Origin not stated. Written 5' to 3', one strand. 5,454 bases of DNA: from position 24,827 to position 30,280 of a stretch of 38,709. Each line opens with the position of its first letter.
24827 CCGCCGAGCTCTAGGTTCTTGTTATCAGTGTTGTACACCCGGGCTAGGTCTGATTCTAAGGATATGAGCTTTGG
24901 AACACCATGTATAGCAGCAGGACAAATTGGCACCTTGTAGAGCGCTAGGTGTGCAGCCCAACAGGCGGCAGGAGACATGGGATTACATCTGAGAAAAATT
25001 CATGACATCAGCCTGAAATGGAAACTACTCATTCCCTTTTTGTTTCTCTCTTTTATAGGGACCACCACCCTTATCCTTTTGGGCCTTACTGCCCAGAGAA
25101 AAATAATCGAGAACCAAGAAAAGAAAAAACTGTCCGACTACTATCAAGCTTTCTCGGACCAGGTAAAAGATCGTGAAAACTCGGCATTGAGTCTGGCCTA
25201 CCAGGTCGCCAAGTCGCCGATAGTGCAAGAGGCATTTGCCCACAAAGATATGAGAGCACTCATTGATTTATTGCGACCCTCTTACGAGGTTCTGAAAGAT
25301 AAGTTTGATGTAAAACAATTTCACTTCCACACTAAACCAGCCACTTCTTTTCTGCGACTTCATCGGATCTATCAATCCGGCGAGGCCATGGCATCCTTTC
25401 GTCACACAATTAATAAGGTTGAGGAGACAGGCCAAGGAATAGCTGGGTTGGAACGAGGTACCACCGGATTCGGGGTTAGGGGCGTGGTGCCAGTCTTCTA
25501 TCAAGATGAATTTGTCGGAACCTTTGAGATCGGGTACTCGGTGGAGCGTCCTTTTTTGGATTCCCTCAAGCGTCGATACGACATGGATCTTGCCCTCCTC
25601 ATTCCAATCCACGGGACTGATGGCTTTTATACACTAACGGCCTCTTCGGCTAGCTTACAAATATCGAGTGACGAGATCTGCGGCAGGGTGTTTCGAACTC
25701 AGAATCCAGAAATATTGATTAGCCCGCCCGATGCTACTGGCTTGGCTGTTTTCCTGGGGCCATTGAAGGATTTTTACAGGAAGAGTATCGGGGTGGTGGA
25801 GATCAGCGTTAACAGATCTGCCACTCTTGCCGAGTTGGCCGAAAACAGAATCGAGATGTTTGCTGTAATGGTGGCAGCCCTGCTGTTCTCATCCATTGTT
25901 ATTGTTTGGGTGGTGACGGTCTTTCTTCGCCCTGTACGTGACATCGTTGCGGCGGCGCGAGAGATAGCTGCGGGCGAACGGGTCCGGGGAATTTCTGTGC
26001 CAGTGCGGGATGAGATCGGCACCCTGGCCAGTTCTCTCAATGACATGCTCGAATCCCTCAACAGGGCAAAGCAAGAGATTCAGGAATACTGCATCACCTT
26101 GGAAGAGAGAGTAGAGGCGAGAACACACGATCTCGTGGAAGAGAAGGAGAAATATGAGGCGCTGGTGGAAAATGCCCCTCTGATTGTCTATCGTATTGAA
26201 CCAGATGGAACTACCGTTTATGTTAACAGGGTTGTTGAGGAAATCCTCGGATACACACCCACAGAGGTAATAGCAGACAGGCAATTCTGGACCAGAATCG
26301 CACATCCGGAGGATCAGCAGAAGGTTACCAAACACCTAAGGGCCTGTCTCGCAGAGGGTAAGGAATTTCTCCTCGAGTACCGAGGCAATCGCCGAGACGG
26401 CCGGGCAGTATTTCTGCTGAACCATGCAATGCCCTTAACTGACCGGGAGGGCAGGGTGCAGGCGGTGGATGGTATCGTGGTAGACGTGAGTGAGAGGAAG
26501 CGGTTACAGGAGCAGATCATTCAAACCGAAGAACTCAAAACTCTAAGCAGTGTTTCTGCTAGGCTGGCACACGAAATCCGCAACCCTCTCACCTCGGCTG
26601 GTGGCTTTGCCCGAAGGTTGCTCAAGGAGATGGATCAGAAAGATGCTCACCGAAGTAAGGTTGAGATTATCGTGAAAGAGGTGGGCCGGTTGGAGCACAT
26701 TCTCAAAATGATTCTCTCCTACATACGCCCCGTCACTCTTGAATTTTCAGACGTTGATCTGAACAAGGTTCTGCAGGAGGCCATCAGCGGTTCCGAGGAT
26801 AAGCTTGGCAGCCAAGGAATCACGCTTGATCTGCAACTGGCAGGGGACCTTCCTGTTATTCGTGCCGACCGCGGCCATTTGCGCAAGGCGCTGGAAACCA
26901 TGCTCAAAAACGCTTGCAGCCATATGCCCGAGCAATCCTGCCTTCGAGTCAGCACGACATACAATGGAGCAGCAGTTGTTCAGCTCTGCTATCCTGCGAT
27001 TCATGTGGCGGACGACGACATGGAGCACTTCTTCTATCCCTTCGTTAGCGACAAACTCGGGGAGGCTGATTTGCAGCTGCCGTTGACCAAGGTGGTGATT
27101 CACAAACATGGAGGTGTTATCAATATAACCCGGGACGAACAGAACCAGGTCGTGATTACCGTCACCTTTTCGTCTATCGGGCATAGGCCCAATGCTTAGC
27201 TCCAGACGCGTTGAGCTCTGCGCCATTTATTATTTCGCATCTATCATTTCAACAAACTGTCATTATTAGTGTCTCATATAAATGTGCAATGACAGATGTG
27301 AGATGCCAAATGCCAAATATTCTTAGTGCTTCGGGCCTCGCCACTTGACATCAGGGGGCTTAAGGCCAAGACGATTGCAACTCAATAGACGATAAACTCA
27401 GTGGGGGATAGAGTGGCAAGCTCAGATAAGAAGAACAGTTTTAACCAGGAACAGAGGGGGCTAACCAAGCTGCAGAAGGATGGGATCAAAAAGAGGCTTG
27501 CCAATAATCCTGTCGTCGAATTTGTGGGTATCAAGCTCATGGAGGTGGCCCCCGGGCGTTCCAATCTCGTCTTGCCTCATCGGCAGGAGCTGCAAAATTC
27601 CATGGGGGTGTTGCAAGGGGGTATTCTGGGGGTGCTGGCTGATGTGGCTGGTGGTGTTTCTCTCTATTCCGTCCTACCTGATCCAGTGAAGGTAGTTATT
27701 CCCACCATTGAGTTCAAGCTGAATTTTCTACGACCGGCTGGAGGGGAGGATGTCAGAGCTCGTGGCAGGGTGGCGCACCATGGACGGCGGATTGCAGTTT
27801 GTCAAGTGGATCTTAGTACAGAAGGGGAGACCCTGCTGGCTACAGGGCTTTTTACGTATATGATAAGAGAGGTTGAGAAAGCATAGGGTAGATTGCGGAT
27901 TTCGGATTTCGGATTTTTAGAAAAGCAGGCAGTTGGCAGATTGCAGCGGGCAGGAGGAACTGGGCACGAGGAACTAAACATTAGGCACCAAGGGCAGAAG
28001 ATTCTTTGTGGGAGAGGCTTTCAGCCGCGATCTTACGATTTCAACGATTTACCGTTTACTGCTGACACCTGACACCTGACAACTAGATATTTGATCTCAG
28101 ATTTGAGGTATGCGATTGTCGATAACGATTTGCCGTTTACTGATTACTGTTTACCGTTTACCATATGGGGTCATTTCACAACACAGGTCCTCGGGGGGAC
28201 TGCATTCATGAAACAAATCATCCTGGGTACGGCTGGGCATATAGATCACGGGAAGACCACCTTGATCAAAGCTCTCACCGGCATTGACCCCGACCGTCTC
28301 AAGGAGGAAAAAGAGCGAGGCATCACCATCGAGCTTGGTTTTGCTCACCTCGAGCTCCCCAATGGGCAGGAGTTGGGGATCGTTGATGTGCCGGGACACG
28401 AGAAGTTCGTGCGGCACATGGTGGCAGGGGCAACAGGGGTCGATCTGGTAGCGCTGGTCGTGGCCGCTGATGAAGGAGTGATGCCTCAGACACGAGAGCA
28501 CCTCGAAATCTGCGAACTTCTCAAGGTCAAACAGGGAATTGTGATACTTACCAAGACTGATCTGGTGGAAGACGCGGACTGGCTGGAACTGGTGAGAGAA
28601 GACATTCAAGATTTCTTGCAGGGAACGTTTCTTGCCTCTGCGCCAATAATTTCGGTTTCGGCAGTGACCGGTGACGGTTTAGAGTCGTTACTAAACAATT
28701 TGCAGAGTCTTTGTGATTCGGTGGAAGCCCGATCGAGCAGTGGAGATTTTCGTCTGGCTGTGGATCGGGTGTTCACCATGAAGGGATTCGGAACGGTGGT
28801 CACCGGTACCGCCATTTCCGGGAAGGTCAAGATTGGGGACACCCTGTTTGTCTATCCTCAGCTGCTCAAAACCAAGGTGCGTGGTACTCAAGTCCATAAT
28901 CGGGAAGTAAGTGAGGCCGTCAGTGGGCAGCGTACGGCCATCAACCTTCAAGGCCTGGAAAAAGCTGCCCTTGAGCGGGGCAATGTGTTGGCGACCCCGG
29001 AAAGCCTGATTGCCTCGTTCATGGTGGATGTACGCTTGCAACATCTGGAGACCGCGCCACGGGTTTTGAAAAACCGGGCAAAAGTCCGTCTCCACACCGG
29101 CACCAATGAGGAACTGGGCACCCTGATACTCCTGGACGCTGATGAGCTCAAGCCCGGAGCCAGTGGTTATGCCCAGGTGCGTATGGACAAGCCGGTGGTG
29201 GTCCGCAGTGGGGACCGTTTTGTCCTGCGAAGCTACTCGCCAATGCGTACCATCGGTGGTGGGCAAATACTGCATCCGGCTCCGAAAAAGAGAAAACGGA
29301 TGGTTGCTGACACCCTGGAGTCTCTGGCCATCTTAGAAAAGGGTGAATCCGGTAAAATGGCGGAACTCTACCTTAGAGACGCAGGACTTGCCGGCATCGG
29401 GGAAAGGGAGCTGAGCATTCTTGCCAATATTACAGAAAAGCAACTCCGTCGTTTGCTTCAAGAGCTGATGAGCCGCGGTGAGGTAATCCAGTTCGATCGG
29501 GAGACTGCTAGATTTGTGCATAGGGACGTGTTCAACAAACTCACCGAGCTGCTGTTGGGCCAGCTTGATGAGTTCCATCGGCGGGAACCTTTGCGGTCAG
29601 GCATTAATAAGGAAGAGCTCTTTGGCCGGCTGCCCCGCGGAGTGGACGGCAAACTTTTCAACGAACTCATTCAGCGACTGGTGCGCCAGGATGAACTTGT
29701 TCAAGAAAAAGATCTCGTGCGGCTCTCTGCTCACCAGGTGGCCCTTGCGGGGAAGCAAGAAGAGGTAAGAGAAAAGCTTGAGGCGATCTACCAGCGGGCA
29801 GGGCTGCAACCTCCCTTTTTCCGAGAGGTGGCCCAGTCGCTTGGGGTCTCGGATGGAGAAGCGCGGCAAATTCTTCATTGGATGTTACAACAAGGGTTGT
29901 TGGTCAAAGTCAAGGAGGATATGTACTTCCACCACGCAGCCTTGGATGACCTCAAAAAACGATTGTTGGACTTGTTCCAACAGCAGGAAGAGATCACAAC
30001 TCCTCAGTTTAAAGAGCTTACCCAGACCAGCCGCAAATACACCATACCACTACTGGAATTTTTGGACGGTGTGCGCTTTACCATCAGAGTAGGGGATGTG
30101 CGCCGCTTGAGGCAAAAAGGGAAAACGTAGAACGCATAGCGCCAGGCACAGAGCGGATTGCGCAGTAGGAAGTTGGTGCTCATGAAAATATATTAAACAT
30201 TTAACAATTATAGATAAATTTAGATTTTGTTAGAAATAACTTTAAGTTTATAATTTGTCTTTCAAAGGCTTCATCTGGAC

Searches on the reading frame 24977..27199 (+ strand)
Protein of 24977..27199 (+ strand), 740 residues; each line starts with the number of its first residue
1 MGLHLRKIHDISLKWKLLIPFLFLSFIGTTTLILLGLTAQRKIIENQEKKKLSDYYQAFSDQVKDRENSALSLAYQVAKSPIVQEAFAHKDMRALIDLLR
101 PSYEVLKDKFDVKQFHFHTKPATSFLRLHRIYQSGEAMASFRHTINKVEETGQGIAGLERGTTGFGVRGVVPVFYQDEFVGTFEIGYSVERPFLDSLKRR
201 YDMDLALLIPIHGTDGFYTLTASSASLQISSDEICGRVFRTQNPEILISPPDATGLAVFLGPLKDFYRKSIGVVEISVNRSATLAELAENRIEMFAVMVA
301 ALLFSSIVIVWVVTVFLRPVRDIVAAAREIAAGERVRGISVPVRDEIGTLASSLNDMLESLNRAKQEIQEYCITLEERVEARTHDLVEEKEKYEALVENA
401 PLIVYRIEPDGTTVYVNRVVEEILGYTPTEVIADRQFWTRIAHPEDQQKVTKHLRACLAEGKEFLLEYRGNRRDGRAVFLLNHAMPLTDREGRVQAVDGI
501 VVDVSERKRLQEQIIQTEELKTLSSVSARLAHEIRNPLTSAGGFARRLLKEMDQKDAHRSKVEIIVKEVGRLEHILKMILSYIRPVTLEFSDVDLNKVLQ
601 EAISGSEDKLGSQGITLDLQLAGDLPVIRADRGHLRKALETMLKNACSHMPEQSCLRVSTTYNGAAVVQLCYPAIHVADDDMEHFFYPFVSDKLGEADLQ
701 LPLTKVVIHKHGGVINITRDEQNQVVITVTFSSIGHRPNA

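Call 18: search_protein_families(library=pfam, proteins=[window:24977-27199:+])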
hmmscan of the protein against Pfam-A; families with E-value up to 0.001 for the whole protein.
window:24977-27199:+ (740 aa): 10 families
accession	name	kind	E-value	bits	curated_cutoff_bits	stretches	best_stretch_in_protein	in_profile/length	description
PF14827.12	dCache_3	-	2.6e-35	122.6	25.7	1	46-281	2-237/239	Double sensory domain of two-component sensor kinase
PF08447.18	PAS_3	-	1.1e-17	64.5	25.6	1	414-501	2-89/89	PAS fold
PF08448.16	PAS_4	-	1.1e-14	55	23.1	1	397-509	1-110/110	PAS fold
PF00672.30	HAMP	-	8e-11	42.5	25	1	315-362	5-52/53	HAMP domain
PF00989.32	PAS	-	9.9e-10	38.9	22.6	1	391-497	1-106/113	PAS fold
PF00512.31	HisKA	-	1.2e-09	38.5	26.9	1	526-582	5-60/66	His Kinase A (phospho-acceptor) domain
PF13426.13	PAS_9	-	6.1e-09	36.5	27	1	407-506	7-103/103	PAS domain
PF02518.31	HATPase_c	-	7.8e-06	26.7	26.4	1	631-731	2-107/111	Histidine kinase-, DNA gyrase B-, and HSP90-like ATPase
PF13188.13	PAS_8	-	3.1e-05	24.1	21.8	1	391-441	1-47/65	PAS domain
PF17203.10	sCache_3_2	-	0.00014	22.4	28.4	0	59-99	3-47/140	Single cache domain 3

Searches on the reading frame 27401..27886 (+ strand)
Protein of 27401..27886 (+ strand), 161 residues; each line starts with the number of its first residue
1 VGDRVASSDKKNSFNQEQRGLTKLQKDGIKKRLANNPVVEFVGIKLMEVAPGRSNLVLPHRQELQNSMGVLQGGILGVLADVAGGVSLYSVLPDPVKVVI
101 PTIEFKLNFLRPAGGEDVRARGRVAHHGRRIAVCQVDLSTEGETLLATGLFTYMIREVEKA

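Call 18: search_protein_families(library=pfam, proteins=[window:27401-27886:+])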
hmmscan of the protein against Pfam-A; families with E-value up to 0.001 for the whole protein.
window:27401-27886:+ (161 aa): 3 families
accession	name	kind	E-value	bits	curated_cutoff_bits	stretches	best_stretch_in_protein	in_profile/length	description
PF03061.28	4HBT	-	4e-11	43.5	20.6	1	68-146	1-78/79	Thioesterase superfamily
PF13622.12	4HBT_3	-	4.4e-06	27.3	24.3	1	101-151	32-82/83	Acyl-CoA thioesterase N-terminal domain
PF14539.12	DUF4442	-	7.1e-05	23.5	25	1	37-125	14-99/132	Domain of unknown function (DUF4442)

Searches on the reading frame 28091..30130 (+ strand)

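Call 18: search_protein_families(library=pfam, proteins=[window:28091-30130:+])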
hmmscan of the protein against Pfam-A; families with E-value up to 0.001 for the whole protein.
window:28091-30130:+ (679 aa): 7 families
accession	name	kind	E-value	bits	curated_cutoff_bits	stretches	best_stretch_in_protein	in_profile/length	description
PF00009.33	GTP_EFTU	-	8.7e-37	127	26.5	1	43-206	4-184/188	Elongation factor Tu GTP binding domain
PF09107.17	SelB-wing_3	-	7.9e-19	67.4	23.2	1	628-673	2-47/47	Elongation factor SelB, winged helix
PF09106.17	SelB-wing_2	-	2.1e-16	60.2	22.3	1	491-545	3-57/57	Elongation factor SelB, winged helix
PF25461.1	Beta-barrel_SelB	-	9.7e-14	51.9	27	1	319-400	7-80/80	Selenocysteine-specific elongation factor, beta-barrel domain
PF03144.31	GTP_EFTU_D2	-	5e-09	36.9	30.3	1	234-301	1-73/73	Elongation factor Tu domain 2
PF01926.29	MMR_HSR1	-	5.2e-08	33.4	21.9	1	47-154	4-112/113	50S ribosome-binding GTPase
PF10662.15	PduV-EutP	-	1.1e-05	25.7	21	1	40-205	1-142/143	Ethanolamine utilisation - propanediol utilisation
